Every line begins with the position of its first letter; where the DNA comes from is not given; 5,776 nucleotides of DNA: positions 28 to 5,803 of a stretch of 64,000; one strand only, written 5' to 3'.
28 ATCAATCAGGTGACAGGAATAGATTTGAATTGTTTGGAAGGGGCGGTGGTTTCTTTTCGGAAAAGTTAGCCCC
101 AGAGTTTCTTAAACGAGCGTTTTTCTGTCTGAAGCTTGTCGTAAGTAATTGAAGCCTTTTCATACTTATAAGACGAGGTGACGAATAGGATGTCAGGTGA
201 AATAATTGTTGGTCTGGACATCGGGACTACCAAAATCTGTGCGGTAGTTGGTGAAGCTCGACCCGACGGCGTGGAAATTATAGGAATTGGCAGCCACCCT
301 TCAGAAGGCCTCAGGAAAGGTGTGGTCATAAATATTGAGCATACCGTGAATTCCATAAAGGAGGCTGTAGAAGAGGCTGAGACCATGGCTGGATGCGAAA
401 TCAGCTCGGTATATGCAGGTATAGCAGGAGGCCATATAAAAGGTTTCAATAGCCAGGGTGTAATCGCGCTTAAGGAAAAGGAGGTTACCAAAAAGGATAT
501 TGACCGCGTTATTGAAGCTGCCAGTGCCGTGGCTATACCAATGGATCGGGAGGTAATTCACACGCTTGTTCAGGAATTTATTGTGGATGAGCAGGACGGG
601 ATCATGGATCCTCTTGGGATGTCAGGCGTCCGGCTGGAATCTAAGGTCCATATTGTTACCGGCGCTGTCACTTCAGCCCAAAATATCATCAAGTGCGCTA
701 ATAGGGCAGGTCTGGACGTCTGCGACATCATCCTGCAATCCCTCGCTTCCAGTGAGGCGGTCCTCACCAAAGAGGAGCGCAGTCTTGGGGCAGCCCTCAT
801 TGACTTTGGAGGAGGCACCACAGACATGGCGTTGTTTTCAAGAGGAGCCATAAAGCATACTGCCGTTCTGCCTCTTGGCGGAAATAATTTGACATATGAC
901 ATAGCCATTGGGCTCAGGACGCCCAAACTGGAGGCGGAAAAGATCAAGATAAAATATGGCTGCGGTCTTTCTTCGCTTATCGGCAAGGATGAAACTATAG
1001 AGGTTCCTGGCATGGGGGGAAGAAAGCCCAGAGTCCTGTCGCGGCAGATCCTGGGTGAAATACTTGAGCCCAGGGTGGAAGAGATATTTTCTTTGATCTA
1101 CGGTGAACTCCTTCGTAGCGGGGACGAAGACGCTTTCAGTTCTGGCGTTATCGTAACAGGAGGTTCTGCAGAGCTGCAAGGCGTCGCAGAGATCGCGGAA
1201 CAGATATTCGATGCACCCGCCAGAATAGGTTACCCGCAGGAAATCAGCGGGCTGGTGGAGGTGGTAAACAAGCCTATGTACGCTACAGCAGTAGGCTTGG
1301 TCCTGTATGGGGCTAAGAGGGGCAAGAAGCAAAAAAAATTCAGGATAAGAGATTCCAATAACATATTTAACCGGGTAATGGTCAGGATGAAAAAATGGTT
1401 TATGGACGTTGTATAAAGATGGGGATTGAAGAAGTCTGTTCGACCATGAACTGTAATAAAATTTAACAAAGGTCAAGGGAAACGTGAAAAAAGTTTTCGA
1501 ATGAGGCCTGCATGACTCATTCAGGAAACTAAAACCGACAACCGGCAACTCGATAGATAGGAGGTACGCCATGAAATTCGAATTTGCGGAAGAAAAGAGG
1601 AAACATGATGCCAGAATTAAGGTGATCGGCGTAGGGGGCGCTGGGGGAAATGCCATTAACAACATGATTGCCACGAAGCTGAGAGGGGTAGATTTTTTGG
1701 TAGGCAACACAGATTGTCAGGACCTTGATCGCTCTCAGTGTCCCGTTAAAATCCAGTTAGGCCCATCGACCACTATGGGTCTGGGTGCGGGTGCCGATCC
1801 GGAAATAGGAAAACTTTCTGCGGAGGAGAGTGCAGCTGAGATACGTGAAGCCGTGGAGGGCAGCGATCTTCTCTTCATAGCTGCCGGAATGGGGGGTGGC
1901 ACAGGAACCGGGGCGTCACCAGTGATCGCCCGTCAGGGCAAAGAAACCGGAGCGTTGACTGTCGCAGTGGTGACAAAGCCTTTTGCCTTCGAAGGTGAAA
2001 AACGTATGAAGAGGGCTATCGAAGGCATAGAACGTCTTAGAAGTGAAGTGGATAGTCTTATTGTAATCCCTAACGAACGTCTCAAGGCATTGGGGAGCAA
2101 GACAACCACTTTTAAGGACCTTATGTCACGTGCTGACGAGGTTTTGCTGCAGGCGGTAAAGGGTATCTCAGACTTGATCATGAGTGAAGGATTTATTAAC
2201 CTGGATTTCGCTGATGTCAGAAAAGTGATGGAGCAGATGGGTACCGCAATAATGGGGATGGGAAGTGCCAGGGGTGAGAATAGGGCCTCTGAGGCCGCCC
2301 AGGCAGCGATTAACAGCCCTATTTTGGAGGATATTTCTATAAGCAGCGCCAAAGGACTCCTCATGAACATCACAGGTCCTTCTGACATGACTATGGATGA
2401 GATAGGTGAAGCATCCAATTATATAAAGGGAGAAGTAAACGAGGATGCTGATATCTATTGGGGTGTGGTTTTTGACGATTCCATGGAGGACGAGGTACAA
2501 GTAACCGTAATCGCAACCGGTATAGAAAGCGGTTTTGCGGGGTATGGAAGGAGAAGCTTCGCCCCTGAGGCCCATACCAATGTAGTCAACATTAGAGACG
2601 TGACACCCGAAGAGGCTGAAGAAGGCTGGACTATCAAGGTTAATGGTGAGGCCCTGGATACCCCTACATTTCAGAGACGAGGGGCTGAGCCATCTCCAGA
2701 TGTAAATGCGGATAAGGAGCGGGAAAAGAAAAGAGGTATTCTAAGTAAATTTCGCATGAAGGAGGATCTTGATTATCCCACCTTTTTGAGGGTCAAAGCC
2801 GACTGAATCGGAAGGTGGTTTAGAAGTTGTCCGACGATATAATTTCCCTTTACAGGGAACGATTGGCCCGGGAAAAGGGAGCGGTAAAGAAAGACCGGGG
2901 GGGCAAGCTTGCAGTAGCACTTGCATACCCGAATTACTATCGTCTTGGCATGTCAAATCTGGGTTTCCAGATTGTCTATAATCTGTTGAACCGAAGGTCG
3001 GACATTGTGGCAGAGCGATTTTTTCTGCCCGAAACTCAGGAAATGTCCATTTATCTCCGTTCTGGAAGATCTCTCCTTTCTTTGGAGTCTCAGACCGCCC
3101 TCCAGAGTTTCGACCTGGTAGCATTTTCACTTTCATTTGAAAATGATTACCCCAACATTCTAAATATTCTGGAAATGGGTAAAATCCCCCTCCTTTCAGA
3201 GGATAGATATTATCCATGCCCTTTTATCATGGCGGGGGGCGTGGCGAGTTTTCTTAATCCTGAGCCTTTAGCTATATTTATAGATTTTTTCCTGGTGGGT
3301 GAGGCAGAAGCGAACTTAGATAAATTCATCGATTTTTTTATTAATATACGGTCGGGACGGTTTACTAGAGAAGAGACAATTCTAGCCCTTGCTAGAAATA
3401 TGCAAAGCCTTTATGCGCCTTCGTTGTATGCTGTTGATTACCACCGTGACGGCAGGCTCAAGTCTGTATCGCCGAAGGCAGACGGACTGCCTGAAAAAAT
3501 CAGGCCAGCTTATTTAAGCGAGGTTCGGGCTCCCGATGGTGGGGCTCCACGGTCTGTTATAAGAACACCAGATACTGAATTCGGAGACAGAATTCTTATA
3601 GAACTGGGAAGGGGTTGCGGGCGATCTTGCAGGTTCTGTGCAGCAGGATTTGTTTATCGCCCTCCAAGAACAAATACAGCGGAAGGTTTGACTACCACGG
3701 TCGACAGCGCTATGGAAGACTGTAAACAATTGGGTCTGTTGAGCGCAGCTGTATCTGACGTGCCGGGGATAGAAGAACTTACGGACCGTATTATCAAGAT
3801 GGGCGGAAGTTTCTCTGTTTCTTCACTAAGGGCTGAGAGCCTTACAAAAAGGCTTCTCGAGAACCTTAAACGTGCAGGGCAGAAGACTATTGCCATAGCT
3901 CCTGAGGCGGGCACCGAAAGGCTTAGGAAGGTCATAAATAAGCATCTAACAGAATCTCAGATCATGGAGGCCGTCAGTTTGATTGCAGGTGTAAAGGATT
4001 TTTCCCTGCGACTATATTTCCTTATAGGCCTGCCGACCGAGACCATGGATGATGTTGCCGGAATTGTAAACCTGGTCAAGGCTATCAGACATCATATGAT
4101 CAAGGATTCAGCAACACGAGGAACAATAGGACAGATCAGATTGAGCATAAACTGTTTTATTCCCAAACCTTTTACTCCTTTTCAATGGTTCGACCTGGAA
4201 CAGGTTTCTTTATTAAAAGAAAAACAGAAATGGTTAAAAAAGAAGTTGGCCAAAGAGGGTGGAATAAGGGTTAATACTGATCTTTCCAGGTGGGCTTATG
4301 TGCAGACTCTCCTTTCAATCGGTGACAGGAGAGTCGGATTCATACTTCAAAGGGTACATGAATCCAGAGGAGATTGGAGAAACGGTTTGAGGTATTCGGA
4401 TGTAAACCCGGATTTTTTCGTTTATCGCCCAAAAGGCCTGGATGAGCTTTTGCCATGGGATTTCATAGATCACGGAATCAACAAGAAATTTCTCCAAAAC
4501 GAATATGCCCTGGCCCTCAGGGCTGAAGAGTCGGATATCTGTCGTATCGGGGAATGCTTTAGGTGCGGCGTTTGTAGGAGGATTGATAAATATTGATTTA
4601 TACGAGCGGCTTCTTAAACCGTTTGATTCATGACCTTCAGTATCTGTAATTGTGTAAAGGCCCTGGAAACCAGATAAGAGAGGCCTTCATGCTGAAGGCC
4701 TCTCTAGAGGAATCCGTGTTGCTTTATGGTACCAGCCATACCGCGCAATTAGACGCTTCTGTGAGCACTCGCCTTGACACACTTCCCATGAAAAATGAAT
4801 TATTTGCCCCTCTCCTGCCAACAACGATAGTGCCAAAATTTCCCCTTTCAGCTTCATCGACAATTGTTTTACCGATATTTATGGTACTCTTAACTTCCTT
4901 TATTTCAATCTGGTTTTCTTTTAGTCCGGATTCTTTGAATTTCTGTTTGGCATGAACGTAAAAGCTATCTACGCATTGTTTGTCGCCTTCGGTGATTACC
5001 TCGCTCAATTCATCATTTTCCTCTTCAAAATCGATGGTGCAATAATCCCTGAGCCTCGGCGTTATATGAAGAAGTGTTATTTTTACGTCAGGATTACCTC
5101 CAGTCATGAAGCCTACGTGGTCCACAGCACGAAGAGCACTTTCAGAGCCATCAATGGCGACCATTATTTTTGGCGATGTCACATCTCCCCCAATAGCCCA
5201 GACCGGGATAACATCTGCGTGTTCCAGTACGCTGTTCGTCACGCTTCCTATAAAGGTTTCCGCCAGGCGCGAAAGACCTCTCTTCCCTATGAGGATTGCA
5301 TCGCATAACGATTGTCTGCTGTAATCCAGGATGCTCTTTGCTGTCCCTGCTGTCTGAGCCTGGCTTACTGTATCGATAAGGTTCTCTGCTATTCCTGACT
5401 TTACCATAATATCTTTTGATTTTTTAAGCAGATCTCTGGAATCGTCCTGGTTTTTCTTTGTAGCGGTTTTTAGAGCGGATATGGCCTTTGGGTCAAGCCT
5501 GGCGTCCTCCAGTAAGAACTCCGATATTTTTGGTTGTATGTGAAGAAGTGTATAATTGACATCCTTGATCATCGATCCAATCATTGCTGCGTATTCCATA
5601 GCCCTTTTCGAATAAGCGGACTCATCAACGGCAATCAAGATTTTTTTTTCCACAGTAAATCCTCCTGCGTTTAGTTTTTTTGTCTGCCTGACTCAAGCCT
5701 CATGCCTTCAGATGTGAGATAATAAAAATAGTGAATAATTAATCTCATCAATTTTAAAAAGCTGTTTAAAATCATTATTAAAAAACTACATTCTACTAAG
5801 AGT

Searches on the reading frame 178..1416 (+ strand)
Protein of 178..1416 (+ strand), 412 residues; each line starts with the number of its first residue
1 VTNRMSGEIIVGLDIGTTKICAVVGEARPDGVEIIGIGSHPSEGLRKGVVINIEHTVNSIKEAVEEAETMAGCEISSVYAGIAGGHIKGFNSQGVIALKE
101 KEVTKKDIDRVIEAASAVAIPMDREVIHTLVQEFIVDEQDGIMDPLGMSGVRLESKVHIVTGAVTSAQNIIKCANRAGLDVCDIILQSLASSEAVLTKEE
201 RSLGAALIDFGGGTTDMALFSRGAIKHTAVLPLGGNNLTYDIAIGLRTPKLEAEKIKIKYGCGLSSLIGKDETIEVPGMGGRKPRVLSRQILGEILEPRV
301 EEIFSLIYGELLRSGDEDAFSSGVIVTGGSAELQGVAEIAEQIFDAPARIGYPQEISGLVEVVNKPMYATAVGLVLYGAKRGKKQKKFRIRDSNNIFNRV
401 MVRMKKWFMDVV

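Call 61: search_protein_families(library=pfam, proteins=[window:178-1416:+], max_evalue=0.000001)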
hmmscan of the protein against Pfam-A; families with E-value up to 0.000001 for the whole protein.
window:178-1416:+ (412 aa): 3 families
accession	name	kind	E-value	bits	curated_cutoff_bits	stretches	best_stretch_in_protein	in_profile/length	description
PF14450.12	FtsA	-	1.1e-51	175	31.8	2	206-373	1-127/127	Cell division protein FtsA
PF02491.25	SHS2_FTSA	-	2.4e-32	111.6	25.4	1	84-161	1-79/79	SHS2 domain inserted in FTSA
PF06723.19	MreB_Mbl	-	4.5e-10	39.3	27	1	170-350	112-303/327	MreB/Mbl protein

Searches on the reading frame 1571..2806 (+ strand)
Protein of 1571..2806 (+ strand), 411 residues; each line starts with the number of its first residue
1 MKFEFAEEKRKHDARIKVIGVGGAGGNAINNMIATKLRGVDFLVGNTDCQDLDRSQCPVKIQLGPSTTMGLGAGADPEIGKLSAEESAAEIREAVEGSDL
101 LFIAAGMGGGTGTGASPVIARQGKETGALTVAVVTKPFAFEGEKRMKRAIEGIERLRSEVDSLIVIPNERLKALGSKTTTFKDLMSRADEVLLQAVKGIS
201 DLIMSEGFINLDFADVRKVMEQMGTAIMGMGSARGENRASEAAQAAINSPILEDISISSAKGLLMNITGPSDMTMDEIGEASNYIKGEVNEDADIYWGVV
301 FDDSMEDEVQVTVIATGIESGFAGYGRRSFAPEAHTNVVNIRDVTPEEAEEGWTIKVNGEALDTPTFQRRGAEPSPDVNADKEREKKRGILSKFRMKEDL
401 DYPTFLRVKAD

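Call 61: search_protein_families(library=pfam, proteins=[window:1571-2806:+], max_evalue=0.000001)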
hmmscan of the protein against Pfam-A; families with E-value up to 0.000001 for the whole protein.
window:1571-2806:+ (411 aa): 2 families
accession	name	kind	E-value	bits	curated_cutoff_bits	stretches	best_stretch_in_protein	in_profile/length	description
PF00091.31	Tubulin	-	8.1e-48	163.7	33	1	15-173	1-187/190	Tubulin/FtsZ family, GTPase domain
PF12327.13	FtsZ_C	-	1.9e-32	111.9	27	1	224-319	1-95/95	FtsZ family, C-terminal domain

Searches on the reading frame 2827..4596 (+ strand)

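Call 61: search_protein_families(library=pfam, proteins=[window:2827-4596:+], max_evalue=0.000001)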
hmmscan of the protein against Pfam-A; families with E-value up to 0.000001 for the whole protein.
window:2827-4596:+ (589 aa): 2 families
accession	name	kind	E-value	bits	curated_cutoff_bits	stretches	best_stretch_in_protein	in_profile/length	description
PF19864.5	Radical_SAM_N2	-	2.5e-45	154.1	29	1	46-198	1-151/151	Radical SAM proteins, N-terminal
PF04055.27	Radical_SAM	-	1.9e-17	64.4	29.5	1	258-416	1-165/166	Radical SAM superfamily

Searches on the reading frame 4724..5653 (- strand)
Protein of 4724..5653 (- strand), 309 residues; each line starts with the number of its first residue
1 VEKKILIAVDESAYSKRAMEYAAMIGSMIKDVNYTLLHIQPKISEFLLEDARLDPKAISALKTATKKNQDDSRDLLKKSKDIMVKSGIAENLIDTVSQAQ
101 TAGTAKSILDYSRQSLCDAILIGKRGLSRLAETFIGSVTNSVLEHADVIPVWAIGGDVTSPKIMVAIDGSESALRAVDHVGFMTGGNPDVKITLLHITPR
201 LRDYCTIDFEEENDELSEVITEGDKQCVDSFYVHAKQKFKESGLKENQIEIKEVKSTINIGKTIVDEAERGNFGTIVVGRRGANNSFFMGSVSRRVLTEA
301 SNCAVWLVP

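Call 61: search_protein_families(library=pfam, proteins=[window:4724-5653:-], max_evalue=0.000001)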
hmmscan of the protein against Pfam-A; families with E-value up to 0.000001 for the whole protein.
window:4724-5653:- (309 aa): 1 family
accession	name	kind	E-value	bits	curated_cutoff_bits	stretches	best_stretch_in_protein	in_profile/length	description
PF00582.32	Usp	-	1.5e-34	120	24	2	3-153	3-139/141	Universal stress protein family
